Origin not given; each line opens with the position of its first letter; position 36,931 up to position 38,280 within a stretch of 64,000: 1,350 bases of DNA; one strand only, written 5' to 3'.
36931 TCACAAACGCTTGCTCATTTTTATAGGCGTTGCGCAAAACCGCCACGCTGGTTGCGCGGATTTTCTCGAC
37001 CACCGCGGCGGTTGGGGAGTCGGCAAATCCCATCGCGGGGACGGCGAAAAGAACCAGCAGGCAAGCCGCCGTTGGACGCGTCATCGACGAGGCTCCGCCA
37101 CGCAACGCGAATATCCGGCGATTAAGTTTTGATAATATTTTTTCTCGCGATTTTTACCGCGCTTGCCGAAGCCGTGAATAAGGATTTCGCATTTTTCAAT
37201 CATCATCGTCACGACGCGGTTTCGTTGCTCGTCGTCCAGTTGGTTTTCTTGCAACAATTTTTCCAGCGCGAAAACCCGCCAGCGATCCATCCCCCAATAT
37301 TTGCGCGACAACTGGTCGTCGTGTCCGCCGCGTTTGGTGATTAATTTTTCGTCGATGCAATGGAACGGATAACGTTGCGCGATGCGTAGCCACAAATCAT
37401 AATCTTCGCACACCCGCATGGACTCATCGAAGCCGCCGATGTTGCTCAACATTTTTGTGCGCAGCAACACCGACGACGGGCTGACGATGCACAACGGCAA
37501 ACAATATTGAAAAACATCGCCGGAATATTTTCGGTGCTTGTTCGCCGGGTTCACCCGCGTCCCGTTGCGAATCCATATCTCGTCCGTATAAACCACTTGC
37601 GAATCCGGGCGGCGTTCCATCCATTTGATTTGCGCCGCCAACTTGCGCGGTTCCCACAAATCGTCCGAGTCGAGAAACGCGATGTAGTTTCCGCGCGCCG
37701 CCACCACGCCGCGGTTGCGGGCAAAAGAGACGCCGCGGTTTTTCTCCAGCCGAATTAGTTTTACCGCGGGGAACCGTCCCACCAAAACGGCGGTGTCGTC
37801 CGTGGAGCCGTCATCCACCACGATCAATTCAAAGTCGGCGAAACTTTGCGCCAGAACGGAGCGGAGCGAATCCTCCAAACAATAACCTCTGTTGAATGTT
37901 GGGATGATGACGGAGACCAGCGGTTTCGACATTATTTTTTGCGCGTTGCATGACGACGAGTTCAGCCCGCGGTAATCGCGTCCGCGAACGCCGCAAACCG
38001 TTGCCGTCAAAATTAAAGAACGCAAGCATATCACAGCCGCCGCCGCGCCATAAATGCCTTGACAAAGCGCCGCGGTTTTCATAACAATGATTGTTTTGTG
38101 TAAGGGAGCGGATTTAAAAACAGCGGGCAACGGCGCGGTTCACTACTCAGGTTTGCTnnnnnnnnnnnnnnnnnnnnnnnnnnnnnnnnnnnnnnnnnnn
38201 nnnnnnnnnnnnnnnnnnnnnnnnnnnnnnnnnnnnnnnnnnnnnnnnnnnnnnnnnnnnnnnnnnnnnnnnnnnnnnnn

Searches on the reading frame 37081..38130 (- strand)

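Call 54: search_protein_families(library=pfam, proteins=[window:37081-38130:-], max_evalue=0.001)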
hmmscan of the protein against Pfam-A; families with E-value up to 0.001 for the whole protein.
window:37081-38130:- (349 aa): 4 families
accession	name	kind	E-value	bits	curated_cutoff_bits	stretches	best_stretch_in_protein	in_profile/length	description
PF00535.33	Glycos_transf_2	-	6.8e-33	114.4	23.3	1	73-230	1-166/168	Glycosyl transferase family 2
PF10111.15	Glyco_tranf_2_2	-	3.2e-24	86.3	27.3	1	73-257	1-206/276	Glycosyltransferase like family 2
PF13641.12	Glyco_tranf_2_3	-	1.1e-20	75.1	27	1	72-252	3-196/230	Glycosyltransferase like family 2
PF13632.12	Glyco_trans_2_3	-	0.00067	20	27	0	149-256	1-113/198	Glycosyl transferase family group 2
